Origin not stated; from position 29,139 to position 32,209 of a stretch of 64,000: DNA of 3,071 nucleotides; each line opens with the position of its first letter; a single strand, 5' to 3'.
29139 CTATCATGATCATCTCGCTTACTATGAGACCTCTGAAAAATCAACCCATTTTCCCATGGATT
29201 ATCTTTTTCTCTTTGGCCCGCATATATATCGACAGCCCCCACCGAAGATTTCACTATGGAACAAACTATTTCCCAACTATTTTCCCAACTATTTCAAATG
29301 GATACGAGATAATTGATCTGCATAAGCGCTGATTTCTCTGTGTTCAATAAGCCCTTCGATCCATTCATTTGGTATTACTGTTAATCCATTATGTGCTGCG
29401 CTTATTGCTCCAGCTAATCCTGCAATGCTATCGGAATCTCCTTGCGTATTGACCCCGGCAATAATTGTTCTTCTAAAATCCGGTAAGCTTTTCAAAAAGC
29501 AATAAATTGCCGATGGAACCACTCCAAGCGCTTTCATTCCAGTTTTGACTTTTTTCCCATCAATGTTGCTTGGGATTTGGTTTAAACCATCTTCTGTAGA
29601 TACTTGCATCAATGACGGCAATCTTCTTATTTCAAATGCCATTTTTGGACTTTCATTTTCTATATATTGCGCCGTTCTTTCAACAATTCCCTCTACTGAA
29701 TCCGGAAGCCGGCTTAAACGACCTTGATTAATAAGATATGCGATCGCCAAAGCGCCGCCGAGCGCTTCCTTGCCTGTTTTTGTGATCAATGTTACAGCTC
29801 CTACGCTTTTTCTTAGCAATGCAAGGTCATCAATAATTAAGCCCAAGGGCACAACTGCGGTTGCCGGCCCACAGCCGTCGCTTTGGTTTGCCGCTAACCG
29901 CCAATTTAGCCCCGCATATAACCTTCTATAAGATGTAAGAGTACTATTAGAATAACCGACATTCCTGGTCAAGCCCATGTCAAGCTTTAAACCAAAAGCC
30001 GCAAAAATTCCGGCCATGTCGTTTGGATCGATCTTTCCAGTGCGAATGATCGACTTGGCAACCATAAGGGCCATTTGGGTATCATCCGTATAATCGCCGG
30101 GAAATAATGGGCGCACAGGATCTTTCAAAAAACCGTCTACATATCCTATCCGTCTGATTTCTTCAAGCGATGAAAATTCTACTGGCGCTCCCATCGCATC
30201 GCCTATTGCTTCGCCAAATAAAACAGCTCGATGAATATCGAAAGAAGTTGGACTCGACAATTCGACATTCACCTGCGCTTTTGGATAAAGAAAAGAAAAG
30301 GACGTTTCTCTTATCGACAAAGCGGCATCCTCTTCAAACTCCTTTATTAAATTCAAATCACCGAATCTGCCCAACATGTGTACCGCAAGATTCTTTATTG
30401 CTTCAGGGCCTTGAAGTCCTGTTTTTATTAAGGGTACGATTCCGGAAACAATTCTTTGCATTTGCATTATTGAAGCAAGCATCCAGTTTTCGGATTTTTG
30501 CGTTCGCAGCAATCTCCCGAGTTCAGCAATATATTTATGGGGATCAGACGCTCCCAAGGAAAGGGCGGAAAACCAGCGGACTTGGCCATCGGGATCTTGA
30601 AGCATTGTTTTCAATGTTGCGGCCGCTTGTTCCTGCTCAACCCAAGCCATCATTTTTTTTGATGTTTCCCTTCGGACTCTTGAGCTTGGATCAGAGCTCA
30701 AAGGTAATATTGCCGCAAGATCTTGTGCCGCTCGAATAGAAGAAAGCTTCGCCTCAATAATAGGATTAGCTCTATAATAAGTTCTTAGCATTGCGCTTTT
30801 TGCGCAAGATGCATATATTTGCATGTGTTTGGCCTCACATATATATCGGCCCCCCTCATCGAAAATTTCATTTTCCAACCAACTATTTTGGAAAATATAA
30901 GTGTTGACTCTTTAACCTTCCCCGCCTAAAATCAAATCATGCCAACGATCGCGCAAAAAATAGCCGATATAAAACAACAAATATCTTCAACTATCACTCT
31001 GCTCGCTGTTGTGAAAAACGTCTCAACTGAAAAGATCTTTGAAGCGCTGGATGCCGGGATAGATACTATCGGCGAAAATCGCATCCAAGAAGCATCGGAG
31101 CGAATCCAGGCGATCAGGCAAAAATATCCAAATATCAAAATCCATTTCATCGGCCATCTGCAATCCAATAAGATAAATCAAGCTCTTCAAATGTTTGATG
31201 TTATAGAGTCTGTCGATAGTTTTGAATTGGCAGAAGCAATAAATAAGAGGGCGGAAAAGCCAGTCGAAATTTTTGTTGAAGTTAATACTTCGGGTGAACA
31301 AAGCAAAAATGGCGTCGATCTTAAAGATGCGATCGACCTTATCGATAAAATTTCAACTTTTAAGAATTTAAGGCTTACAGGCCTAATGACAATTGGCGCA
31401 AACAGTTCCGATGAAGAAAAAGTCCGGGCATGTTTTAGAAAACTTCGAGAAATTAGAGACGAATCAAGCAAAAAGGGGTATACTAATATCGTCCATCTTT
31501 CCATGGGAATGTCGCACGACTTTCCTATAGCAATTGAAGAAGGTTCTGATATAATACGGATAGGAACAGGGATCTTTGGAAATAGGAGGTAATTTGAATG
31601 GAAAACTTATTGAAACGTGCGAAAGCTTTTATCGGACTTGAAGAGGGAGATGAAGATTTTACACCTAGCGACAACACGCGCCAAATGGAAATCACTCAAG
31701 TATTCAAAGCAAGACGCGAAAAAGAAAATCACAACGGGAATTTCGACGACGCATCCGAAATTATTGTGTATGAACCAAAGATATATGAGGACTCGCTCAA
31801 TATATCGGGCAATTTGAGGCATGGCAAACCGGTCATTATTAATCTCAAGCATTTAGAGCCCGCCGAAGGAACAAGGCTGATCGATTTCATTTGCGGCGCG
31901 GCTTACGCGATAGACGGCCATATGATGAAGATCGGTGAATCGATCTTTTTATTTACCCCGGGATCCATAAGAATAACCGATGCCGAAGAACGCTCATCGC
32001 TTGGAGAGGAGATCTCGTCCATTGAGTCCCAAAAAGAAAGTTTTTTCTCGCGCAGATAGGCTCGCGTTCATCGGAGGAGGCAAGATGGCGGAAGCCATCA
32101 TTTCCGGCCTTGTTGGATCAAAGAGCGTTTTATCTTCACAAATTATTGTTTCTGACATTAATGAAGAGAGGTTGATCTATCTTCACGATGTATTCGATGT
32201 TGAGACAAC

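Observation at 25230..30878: Orphan three-gene locus: HEAT-ADP-ribosylglycohydrolase, 1091-aa protein with nucleosidase-like C-terminus, and a coupled 200-aa protein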

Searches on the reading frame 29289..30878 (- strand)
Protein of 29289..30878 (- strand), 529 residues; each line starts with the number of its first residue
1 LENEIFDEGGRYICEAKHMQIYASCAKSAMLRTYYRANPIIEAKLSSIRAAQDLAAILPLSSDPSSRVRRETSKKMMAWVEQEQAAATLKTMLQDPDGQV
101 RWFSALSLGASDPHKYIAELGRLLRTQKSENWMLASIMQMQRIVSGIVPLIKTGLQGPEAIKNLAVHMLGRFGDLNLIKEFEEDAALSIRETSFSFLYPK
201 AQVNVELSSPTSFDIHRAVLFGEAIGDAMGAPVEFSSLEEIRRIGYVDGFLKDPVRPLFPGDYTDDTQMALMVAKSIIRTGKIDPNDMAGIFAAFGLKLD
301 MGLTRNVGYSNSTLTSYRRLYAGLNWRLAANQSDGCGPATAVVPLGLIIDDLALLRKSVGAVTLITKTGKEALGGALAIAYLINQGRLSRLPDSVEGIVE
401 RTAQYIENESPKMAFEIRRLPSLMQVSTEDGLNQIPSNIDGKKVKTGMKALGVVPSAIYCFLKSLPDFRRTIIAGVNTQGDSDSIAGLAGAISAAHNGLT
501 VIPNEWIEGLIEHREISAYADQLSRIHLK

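Call 3: search_protein_families(library=pfam, proteins=[window:29289-30878:-], max_evalue=1)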
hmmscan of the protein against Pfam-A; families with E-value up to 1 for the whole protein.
window:29289-30878:- (529 aa): 3 families
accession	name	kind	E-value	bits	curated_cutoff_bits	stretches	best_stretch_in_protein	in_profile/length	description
PF03747.19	ADP_ribosyl_GH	-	7.2e-50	170.7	26.2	1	219-504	2-286/287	ADP-ribosylglycohydrolase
PF13646.12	HEAT_2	-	2.7e-07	31.2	27.7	1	59-128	6-75/88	HEAT repeats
PF02985.28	HEAT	-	0.0015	19.1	23.5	0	89-110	5-26/31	HEAT repeat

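Call 4: search_protein_families(library=padloc, proteins=[window:29289-30878:-], max_evalue=1)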
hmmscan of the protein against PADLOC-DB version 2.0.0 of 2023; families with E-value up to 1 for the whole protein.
window:29289-30878:- (529 aa): 3 families
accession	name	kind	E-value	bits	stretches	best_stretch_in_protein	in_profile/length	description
PDLC02919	HEAT-ARM_XIII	-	0.00011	17.8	1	54-111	580-638/1972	-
PDLC01150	HEAT_CxxC_PDDEXK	-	0.0024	15.2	1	49-110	20-84/288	HEAT_CxxC_PD-DEXK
PDLC04236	PDC-M01A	-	0.021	11.9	1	69-147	156-235/388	-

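Call 5: search_protein_families(library=ncbifam, proteins=[window:29289-30878:-], max_evalue=1)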
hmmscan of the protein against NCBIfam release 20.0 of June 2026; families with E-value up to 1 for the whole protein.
window:29289-30878:- (529 aa): 5 families
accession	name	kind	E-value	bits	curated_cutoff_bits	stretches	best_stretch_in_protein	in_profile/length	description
TIGR02662.1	dinitro_DRAG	equivalog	7e-19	68.1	337.05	2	218-347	7-132/287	ADP-ribosyl-[dinitrogen reductase] hydrolase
NF041672.1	ADPriboarghdlase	equivalog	1.5e-17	63.4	490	2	202-287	56-137/361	ADP-ribosylarginine hydrolase Tri1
TIGR01100.1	V_ATP_synt_C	equivalog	0.0084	16.3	61.45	0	268-330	31-93/108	V-type ATPase subunit C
NF058502.1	phyc_lyase_CpcE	equivalog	0.074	12.5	330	1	38-111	134-206/260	C-phycocyanin alpha-cysteine-84 phycocyanobilin lyase subunit CpcE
NF010374.0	PRK13800.1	equivalog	0.24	9.5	1196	1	45-106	832-893/898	fumarate reductase/succinate dehydrogenase flavoprotein subunit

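Call 8: search_solved_structures(query=window:29289-30878:-, max_evalue=0.001)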
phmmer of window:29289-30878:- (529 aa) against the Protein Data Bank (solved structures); distinct sequences matched with E-value up to 0.001: 23.
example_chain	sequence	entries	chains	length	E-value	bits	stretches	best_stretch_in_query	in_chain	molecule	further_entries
1t5j_A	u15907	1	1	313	4.5e-28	101.5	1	220-523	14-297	Hypothetical protein MJ1187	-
6dre_A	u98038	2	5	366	2.4e-13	52.9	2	211-284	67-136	ADP-ribosyl-(Dinitrogen reductase) hydrolase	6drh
2cwc_A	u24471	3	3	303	3.6e-13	52.3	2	219-386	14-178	ADP-ribosylglycohydrolase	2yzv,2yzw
2qty_A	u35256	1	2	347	1.3e-12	50.5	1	216-526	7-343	Poly(ADP-ribose) glycohydrolase ARH3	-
5zqy_A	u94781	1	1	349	3.3e-12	49.2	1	214-527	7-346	Poly(ADP-ribose) glycohydrolase ARH3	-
9rfd_A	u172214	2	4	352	3.5e-12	49.1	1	213-527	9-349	ADP-ribosylhydrolase ARH3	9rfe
6d36_C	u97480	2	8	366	3.7e-12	49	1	213-527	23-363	Poly(ADP-ribose) glycohydrolase ARH3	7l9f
2foz_A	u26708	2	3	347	4.3e-12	48.8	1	216-527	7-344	ADP-ribosylhydrolase like 2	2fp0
2g4k_A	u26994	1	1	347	4.6e-12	48.7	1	216-527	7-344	ADP-ribosylhydrolase 3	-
2woc_A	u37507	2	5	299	6.8e-12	48.1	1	208-298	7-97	ADP-RIBOSYL-[DINITROGEN REDUCTASE] GLYCOHYDROLASE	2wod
2woe_A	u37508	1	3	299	6.9e-12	48.1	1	208-314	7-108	ADP-RIBOSYL-[DINITROGEN REDUCTASE] GLYCOHYDROLASE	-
7akr_AAA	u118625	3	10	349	1.2e-11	47.3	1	215-527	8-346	ADP-ribose glycohydrolase ARH3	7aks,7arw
6d3a_C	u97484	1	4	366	1.3e-11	47.1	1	213-527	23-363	Poly(ADP-ribose) glycohydrolase ARH3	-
7l9h_C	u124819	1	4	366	4.8e-11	45.3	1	213-527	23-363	ADP-ribose glycohydrolase ARH3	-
7l9i_C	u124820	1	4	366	4.8e-11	45.3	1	213-527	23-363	ADP-ribose glycohydrolase ARH3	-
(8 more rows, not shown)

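Call 80: find_homologous_proteins(query=window:29289-30824:-, max_evalue=1e-20)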
Query window:29289-30824:- (511 aa): 109 proteins with E <= 1e-20 among 8000 candidates.
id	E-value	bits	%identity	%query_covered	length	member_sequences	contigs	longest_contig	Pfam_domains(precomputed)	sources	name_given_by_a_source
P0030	0.0e+0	1125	100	100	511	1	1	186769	PF03747.20,PF13646.13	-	-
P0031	3.6e-140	486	46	95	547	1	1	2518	PF03747.20,PF13646.13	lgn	-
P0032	2.5e-139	483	46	95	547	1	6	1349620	PF03747.20,PF02985.29,PF13646.13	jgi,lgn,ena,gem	jgi:ADP-ribosyl-[dinitrogen reductase] hydrolase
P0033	2.3e-135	470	63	68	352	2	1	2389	PF03747.20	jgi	-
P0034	3.4e-116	407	61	60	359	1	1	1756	PF03747.20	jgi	jgi:ADP-ribosylglycohydrolase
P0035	1.8e-57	213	34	94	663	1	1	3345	PF12717.14,PF03747.20,PF02985.29,PF03130.23,PF13513.13,PF13646.13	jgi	jgi:ADP-ribosylglycohydrolase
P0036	9.3e-39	152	34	60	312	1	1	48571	PF03747.20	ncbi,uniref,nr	ncbi:ADP-ribosylglycohydrolase family protein [Calderihabitans maritimus]|uniref:ADP-ribosylglycohyd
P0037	1.1e-36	145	36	60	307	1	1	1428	PF03747.20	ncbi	-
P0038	1.7e-34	138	34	58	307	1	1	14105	PF03747.20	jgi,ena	-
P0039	3.6e-34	136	34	59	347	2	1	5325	PF03747.20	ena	-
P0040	1.2e-33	135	33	57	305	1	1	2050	PF03747.20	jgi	-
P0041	2.2e-33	134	32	58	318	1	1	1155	PF03747.20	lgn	-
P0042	4.7e-33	133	31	61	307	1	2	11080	PF03747.20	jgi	jgi:ADP-ribosylglycohydrolase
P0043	9.9e-33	132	35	60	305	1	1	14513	PF03747.20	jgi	jgi:ADP-ribosylglycohydrolase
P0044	2.3e-32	130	34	60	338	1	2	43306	PF03747.20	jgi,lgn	jgi:ADP-ribosylglycohydrolase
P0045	2.4e-32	130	34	61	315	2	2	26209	PF03747.20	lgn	-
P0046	9.7e-32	128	33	57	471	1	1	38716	PF03747.20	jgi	-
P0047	1.0e-31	128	34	60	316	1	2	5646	PF03747.20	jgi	jgi:ADP-ribosylglycohydrolase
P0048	1.8e-31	128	33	61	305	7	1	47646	PF03747.20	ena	-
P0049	3.6e-31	127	34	57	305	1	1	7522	PF03747.20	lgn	-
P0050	4.0e-31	126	32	61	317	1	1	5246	PF03747.20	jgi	jgi:ADP-ribosyl-[dinitrogen reductase] hydrolase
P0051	8.0e-31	125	34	60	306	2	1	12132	PF03747.20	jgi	jgi:ADP-ribosylglycohydrolase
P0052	1.6e-30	124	33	57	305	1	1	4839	PF03747.20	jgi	-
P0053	2.2e-30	124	32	61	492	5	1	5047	PF03747.20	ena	-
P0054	2.7e-30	124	33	57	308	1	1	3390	PF03747.20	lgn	-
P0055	4.3e-30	123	31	60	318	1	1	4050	PF03747.20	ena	-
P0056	4.6e-30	123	35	60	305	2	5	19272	PF03747.20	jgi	jgi:ADP-ribosylglycohydrolase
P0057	8.8e-30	122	35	59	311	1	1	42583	PF03747.20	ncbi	-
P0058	1.5e-29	121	32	60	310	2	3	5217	PF03747.20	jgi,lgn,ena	-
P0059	2.2e-29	121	33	60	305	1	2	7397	PF03747.20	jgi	jgi:ADP-ribosylglycohydrolase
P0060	2.9e-29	120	33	61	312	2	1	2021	PF03747.20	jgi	-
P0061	3.6e-29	120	32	60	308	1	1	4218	PF03747.20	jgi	jgi:ADP-ribosylglycohydrolase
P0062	5.3e-29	119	33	57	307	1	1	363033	PF03747.20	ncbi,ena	-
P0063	5.7e-29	119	32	61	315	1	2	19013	PF03747.20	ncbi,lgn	-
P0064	2.3e-28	117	33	56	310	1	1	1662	PF03747.20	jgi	jgi:ADP-ribosylglycohydrolase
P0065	4.6e-28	116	34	60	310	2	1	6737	PF03747.20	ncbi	-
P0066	5.0e-28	116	29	63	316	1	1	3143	PF03747.20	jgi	-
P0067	8.0e-28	116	31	62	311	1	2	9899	PF03747.20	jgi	-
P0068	1.3e-27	115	32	61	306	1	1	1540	PF03747.20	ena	-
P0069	1.5e-27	115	29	60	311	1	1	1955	PF03747.20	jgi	jgi:ADP-ribosylglycohydrolase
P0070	2.0e-27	114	32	58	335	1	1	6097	PF03747.20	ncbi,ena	-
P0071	2.0e-27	114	31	57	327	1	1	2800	PF03747.20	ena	-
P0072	3.2e-27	114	30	60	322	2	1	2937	PF03747.20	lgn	-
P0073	4.1e-27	113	33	59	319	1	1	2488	PF03747.20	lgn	-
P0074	5.2e-27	113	32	58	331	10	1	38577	PF03747.20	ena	-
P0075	5.3e-27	113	32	58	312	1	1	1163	PF03747.20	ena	-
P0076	1.0e-26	112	32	60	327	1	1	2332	PF03747.20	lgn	-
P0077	1.1e-26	112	32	59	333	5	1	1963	PF03747.20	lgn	-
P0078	1.4e-26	111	32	60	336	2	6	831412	PF03747.20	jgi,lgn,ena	jgi:ADP-ribosylglycohydrolase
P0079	1.5e-26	111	29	61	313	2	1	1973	PF03747.20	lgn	-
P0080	1.7e-26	111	30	61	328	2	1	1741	PF03747.20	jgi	jgi:ADP-ribosylglycohydrolase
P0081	1.9e-26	111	33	56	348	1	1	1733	PF03747.20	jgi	jgi:ADP-ribosylglycohydrolase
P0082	2.1e-26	111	31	61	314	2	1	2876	PF03747.20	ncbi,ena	-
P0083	2.1e-26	111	31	59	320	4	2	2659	PF03747.20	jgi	jgi:ADP-ribosylglycohydrolase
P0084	2.9e-26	110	31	59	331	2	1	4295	PF03747.20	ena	-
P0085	3.3e-26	110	28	60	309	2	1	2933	PF03747.20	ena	-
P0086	3.5e-26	110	30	59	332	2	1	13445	PF03747.20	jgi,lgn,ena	-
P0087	4.4e-26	110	29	61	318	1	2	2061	PF03747.20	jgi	-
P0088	5.2e-26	110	28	62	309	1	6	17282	PF03747.20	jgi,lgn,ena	jgi:ADP-ribosylglycohydrolase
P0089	6.0e-26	109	29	60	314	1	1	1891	PF03747.20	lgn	-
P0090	7.4e-26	109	30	57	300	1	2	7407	PF03747.20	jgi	jgi:ADP-ribosylglycohydrolase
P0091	7.9e-26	109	31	57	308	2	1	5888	PF03747.20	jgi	-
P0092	7.9e-26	109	30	57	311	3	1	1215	PF03747.20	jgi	jgi:ADP-ribosylglycohydrolase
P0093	9.4e-26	109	34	59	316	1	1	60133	PF03747.20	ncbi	-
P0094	1.2e-25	108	31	56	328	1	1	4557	PF03747.20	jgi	-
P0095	1.5e-25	108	31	60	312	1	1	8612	PF03747.20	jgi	jgi:ADP-ribosylglycohydrolase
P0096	2.2e-25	108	30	60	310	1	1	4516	PF03747.20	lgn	-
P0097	2.3e-25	107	31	56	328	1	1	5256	PF03747.20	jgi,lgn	jgi:ADP-ribosylglycohydrolase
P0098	2.5e-25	107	29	59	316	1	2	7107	PF03747.20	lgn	-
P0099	2.9e-25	107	28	60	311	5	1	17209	PF03747.20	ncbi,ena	-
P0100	2.9e-25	107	30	60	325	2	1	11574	PF03747.20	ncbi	-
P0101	3.3e-25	107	31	59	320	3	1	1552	PF03747.20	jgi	-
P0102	3.9e-25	107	31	57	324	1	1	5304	PF03747.20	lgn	-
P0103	4.0e-25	107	29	57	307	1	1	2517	PF03747.20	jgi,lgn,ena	-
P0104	6.1e-25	106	29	61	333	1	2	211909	PF03747.20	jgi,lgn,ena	-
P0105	6.5e-25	106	31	57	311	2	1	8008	PF03747.20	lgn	-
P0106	9.0e-25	105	30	61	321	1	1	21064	PF03747.20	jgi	jgi:ADP-ribosylglycohydrolase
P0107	9.1e-25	105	30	63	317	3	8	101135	PF03747.20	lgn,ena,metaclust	metaclust:\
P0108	1.3e-24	105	29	61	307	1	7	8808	PF03747.20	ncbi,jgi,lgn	jgi:ADP-ribosylglycohydrolase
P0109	1.5e-24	105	31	56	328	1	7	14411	PF03747.20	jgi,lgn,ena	jgi:ADP-ribosylglycohydrolase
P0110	1.9e-24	104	29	60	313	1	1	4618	PF03747.20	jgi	-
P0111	2.1e-24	104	30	61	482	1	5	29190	PF03747.20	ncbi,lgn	-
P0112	2.1e-24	104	32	57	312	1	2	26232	PF03747.20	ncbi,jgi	-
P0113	2.2e-24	104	29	58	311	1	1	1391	PF03747.20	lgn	-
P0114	2.6e-24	104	29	58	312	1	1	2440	PF03747.20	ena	-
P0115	3.0e-24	104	27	60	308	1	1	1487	PF03747.20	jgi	-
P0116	3.9e-24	103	31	57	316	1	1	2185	PF03747.20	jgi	-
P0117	5.4e-24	103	32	61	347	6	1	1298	PF03747.20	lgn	-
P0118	6.6e-24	103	32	56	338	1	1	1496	PF03747.20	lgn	-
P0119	9.7e-24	102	31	60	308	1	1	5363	PF03747.20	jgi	-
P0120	5.4e-23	100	30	60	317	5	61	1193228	PF03747.20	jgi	jgi:ADP-ribosylglycohydrolase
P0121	5.6e-23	100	28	59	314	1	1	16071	PF03747.20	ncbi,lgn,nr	ncbi:ADP-ribosylglycohydrolase family protein [Candidatus Woesearchaeota archaeon]|nr:ADP-ribosylgly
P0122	6.2e-23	99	29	60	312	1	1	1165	PF03747.20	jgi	jgi:ADP-ribosylglycohydrolase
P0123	7.5e-23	99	32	56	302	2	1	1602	PF03747.20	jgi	jgi:ADP-ribosylglycohydrolase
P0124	8.4e-23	99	30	59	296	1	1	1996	PF03747.20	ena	-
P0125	1.6e-22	98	29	60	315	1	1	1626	PF03747.20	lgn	-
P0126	1.7e-22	98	28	61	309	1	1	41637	PF03747.20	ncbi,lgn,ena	-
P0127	1.8e-22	98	29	61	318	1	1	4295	PF03747.20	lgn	-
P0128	2.5e-22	97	28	59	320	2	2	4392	PF03747.20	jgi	jgi:ADP-ribosylglycohydrolase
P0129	3.6e-22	97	31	56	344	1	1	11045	PF03747.20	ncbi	-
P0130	4.5e-22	97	27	62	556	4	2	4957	PF03747.20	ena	-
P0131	5.1e-22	96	28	62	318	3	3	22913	PF03747.20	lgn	-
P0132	5.2e-22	96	30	57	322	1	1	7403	PF03747.20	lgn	-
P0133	9.1e-22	96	29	61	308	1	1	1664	PF03747.20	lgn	-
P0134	9.3e-22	96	29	60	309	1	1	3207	PF03747.20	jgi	-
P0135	9.3e-22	96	29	61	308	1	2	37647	PF03747.20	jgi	-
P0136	1.2e-21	95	28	60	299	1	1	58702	PF03747.20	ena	-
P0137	3.4e-21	94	29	60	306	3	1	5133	PF03747.20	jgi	-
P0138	9.0e-21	92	29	60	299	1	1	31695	PF03747.20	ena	-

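Call 81: find_encoding_contigs(protein=P0035, flank=5000, max_places=2)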
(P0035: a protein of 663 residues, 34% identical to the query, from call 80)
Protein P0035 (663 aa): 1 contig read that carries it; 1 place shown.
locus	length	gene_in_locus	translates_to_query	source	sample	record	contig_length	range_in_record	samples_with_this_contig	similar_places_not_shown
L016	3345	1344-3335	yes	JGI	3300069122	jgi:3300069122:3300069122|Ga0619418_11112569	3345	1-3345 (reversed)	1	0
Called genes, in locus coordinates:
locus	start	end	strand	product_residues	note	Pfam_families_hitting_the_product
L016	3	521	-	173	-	?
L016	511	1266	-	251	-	PF00290:Trp_syntA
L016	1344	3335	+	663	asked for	PF12717:Cnd1 (faint), PF13513:HEAT_EZ (faint), PF02985:HEAT (faint), PF13646:HEAT_2, PF03130:HEAT_PBS (faint), PF13646:HEAT_2, PF03747:ADP_ribosyl_GH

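Call 82: find_encoding_contigs(protein=P0033, flank=5000, max_places=2)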
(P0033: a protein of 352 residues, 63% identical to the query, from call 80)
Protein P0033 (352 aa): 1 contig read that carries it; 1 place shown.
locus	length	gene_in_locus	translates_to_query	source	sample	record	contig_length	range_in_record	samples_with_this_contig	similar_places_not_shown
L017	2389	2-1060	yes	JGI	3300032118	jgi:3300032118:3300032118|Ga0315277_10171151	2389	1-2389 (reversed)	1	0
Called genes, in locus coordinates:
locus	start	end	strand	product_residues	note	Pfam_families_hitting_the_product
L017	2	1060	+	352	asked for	PF03747:ADP_ribosyl_GH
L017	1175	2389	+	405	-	?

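Call 118: search_protein_families(library=phrogs, proteins=[window:29289-30824:-], max_evalue=0.001)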
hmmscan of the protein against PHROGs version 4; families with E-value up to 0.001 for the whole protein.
window:29289-30824:- (511 aa): 2 families
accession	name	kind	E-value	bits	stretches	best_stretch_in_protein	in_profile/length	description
phrog_6572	-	other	7.3e-28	98.7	1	200-508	10-307/325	ADP-ribosylglycohydrolase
phrog_22100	-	unknown function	2.4e-11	44.5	1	199-496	4-289/306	-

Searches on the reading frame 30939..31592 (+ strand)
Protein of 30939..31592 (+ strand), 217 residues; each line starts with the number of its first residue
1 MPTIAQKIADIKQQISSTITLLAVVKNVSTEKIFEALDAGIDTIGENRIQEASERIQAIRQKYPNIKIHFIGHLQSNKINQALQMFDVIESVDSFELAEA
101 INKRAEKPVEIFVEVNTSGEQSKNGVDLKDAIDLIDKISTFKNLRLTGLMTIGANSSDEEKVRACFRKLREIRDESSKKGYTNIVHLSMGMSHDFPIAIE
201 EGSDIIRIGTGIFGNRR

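Call 49: search_protein_families(library=pfam, proteins=[window:30939-31592:+], max_evalue=0.001)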
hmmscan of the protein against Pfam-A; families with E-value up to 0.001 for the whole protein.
window:30939-31592:+ (217 aa): 2 families
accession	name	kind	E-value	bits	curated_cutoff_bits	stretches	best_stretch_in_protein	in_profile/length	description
PF01168.26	Ala_racemase_N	-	2.2e-28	99.9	24.1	1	4-215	6-218/220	Alanine racemase, N-terminal domain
PF02784.22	Orn_Arg_deC_N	-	7.6e-05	22.6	23.4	1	91-190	88-198/247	Pyridoxal-dependent decarboxylase, pyridoxal binding domain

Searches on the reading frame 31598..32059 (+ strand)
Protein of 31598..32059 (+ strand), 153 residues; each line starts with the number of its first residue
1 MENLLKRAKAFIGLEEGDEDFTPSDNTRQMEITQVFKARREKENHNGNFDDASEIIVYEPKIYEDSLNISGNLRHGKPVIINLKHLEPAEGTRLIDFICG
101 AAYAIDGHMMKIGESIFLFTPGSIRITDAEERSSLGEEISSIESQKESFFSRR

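Call 49: search_protein_families(library=pfam, proteins=[window:31598-32059:+], max_evalue=0.001)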
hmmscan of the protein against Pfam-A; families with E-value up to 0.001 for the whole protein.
window:31598-32059:+ (153 aa): 1 family
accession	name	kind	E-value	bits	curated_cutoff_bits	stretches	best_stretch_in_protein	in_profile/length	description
PF04472.17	SepF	-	1.4e-22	80.1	27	1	55-126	1-72/72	Cell division protein SepF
